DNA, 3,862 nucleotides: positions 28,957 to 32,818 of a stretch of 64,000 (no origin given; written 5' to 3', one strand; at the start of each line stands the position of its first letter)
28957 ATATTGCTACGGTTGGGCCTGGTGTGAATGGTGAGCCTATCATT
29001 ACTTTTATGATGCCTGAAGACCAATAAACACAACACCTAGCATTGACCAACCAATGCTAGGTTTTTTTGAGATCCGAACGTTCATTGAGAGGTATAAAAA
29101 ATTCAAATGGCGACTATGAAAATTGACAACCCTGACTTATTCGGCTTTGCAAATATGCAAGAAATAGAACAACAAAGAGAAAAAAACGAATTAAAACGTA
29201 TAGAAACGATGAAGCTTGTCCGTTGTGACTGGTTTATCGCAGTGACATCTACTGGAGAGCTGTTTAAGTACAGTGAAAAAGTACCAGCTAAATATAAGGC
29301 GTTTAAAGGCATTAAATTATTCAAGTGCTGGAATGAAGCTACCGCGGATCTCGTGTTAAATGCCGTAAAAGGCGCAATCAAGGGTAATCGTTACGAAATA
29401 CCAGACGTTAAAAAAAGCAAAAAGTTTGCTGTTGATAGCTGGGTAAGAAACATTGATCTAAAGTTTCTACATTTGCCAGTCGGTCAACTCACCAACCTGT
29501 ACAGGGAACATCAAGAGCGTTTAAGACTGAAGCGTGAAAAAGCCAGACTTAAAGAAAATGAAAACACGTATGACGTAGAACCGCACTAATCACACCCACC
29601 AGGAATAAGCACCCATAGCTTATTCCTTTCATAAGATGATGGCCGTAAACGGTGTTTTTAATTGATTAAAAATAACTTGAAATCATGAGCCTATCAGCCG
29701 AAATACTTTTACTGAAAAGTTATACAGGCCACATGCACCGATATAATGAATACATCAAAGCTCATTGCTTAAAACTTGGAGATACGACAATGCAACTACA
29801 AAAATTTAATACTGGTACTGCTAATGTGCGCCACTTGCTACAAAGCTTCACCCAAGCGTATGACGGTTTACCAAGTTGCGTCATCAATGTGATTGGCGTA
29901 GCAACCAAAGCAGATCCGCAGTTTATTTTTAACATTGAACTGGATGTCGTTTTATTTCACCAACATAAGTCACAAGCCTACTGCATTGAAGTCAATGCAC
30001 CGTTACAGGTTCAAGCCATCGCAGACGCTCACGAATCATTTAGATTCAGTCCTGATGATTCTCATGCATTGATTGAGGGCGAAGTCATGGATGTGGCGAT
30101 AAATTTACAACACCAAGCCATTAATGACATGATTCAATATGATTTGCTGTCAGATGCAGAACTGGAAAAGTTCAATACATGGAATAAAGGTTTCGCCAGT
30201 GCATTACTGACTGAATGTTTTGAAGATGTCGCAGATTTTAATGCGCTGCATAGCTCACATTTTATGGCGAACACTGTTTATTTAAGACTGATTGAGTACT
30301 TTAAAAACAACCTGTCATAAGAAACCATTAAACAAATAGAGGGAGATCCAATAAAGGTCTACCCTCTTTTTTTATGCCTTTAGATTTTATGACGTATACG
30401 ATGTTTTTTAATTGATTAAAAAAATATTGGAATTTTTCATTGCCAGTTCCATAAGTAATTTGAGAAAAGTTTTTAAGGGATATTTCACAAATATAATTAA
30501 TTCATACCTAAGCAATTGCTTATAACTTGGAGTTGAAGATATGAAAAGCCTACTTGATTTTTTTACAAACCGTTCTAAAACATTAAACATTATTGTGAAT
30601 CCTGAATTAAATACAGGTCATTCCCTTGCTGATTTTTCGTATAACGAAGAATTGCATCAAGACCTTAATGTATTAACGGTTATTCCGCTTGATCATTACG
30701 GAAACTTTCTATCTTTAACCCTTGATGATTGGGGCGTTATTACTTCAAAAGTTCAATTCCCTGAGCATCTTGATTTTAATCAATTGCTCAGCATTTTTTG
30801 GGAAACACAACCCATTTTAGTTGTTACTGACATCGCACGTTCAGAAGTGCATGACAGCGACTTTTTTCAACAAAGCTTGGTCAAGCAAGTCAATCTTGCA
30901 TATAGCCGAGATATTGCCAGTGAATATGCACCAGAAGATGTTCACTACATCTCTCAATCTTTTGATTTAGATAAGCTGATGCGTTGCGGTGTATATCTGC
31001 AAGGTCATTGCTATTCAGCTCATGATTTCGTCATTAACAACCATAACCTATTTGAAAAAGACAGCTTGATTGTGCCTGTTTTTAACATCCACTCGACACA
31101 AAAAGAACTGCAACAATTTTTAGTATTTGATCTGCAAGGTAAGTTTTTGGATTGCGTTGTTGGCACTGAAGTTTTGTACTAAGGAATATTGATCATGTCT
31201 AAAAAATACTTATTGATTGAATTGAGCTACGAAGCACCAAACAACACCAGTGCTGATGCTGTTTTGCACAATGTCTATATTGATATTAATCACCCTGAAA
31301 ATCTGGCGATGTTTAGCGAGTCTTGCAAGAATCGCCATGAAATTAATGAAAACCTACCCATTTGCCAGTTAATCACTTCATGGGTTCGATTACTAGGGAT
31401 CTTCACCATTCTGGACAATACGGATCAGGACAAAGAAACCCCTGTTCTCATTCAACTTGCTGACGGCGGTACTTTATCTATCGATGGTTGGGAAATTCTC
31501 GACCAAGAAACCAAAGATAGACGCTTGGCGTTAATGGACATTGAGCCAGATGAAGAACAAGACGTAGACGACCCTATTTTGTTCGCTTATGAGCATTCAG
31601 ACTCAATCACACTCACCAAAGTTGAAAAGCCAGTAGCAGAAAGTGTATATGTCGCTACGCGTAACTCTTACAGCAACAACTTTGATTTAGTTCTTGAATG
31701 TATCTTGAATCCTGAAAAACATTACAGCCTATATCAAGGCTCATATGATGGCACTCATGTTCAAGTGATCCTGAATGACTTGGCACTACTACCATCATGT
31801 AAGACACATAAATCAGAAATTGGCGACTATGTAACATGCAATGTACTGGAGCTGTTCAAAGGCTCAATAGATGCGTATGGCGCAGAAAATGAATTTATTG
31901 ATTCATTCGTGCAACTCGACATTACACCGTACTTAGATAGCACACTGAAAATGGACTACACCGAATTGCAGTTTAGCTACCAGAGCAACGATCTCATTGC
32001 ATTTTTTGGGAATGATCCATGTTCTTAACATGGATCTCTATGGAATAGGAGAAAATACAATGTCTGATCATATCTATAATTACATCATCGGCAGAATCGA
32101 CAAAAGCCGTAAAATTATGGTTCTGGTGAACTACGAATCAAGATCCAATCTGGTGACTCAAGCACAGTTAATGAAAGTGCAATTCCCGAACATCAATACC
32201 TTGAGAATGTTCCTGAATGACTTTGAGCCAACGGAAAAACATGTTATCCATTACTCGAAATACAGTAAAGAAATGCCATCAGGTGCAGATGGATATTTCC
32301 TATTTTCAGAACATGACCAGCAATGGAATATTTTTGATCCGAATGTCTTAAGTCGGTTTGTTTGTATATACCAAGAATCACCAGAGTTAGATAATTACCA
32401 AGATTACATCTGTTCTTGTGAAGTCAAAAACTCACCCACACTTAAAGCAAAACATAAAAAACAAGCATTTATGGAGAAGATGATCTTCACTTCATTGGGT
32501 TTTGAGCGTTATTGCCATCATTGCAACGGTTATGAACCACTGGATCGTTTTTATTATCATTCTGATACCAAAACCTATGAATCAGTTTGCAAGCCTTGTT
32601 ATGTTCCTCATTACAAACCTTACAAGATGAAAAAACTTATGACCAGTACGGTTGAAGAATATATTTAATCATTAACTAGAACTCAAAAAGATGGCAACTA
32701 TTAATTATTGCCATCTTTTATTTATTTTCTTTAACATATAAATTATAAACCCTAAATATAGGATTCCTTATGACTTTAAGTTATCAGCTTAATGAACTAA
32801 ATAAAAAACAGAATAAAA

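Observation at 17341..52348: Regulon of at least 14 identical promoter modules driving an array of about 45 small ORFs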

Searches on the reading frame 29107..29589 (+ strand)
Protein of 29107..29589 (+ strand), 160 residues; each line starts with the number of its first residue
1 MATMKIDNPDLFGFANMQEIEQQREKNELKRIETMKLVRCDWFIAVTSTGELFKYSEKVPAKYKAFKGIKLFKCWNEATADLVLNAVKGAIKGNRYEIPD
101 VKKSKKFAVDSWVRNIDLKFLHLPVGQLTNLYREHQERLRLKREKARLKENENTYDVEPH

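Call 39: search_protein_families(library=pfam, max_evalue=0.01, proteins=[window:29107-29589:+])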
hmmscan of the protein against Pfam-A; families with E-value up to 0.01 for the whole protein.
window:29107-29589:+ (160 aa): 0 families

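Call 60: search_protein_families(library=phrogs, max_evalue=0.001, proteins=[window:29107-29589:+])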
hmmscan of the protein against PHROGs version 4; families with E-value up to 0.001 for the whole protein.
window:29107-29589:+ (160 aa): 0 families

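Call 63: search_protein_families(library=ncbifam, max_evalue=0.1, proteins=[window:29107-29589:+])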
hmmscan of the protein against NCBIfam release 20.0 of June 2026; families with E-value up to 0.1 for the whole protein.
window:29107-29589:+ (160 aa): 2 families
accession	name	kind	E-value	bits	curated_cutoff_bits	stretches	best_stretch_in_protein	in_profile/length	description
NF052601.1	undeca_RfbP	equivalog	0.019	14.2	330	1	43-97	70-122/244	undecaprenyl-phosphate galactose phosphotransferase family protein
NF000244.1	MecI_of_mecC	exception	0.023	14.6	250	1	6-89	19-105/125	mecC-type methicillin resistance repressor MecI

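Call 83: find_homologous_proteins(query=window:29107-29589:+, max_evalue=0.001)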
Query window:29107-29589:+ (160 aa): 7 proteins with E <= 0.001 among 30 candidates.
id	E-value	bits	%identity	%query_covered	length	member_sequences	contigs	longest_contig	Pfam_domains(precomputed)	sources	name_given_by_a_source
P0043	1.9e-97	341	96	100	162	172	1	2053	-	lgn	-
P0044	2.5e-75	269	74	100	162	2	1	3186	-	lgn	-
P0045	4.4e-74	265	74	100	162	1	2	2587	-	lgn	-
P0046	2.3e-49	185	97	56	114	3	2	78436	-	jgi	jgi:poly-gamma-glutamate capsule biosynthesis protein CapA/YwtB (metallophosphatase superfamily)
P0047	5.2e-49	184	53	100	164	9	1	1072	-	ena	-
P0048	5.6e-48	181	54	94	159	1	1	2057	-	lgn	-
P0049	1.9e-44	169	50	94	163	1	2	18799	-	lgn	-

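Call 84: find_encoding_contigs(protein=P0049, flank=10000, max_places=2)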
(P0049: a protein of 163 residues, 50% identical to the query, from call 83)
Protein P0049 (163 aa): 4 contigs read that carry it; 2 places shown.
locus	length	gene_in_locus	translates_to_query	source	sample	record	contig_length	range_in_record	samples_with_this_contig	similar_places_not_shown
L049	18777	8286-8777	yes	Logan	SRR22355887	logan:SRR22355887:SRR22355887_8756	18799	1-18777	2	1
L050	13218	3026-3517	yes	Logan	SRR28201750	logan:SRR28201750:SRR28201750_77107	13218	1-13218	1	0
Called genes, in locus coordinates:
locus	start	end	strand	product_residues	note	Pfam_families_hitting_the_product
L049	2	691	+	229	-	?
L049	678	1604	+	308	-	PF05275:CopB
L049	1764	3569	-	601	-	-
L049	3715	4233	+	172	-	-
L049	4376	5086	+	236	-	-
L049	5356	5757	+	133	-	-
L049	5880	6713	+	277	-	-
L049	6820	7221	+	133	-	-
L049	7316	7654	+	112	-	-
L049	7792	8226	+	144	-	PF20213:DUF6573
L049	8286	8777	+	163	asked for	-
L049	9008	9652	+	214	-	-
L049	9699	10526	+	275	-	-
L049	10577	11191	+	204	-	-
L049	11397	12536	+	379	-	-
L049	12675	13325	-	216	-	PF08808:RES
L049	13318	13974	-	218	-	-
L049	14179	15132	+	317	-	PF27025:DUF8336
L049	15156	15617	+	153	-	-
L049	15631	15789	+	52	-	-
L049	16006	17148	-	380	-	-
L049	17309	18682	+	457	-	-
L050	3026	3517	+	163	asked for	-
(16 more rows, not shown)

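Call 85: find_encoding_contigs(protein=P0044, flank=5000, max_places=1)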
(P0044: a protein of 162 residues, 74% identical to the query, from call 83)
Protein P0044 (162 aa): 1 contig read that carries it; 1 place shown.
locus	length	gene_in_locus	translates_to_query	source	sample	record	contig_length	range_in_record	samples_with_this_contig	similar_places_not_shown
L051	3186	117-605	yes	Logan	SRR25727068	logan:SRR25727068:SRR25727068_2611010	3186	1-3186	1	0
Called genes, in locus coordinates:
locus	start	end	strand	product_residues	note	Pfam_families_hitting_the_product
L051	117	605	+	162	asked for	-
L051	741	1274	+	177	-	-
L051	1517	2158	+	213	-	-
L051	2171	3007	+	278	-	-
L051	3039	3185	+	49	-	?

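Call 86: find_encoding_contigs(protein=P0048, flank=5000, max_places=1)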
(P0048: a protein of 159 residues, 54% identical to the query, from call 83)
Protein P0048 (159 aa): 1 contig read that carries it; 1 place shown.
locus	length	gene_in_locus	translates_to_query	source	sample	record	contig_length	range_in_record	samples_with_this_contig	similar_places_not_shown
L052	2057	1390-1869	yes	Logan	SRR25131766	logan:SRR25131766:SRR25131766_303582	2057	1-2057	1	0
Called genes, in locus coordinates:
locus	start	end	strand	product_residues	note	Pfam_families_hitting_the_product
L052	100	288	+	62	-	-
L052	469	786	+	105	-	-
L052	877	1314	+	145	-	PF20213:DUF6573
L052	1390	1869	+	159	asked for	-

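Call 96: predict_structure(alignment_id=A4)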
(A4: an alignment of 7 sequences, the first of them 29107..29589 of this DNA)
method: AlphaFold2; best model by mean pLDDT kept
length: 160 residues; sequences in the alignment: 7
mean_pLDDT: 61.3   pTM: 0.48
mean pLDDT of the five models: 61.3, 52.3, 52.3, 51.7, 50.0
residues with pLDDT >= 90: 0; 70-90: 57; 50-70: 62; < 50: 41
segments of 3 or more residues with pLDDT < 50: 1-11, 35-38, 93-107, 155-160
pLDDT, mean of each block of 10 residues (from residue 1): 39 55 69 51 68 66 57 76 72 46 48 70 72 71 74 47
secondary structure, 60 per line:
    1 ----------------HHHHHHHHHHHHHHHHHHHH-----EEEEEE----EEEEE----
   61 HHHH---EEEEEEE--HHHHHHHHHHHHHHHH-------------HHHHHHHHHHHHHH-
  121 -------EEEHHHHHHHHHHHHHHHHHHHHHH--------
elements in order: H17-36 E42-47 E52-56 H61-64 E68-74 H77-92 H106-119 E128-130 H131-152

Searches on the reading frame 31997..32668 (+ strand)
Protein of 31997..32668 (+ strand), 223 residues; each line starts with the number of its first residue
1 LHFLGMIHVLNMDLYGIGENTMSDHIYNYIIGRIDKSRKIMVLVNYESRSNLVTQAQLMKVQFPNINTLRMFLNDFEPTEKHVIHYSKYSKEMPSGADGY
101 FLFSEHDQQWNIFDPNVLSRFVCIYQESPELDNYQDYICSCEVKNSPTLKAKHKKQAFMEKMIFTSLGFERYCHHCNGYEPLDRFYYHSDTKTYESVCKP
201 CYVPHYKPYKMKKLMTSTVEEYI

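Call 39: search_protein_families(library=pfam, max_evalue=0.01, proteins=[window:31997-32668:+])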
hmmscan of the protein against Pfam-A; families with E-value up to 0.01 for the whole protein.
window:31997-32668:+ (223 aa): 0 families

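Call 60: search_protein_families(library=phrogs, max_evalue=0.001, proteins=[window:32060-32668:+])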
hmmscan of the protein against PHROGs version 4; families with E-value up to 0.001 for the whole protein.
window:32060-32668:+ (202 aa): 1 family
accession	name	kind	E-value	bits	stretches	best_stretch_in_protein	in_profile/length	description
phrog_3273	-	unknown function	1.2e-09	39.2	1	125-192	4-68/75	-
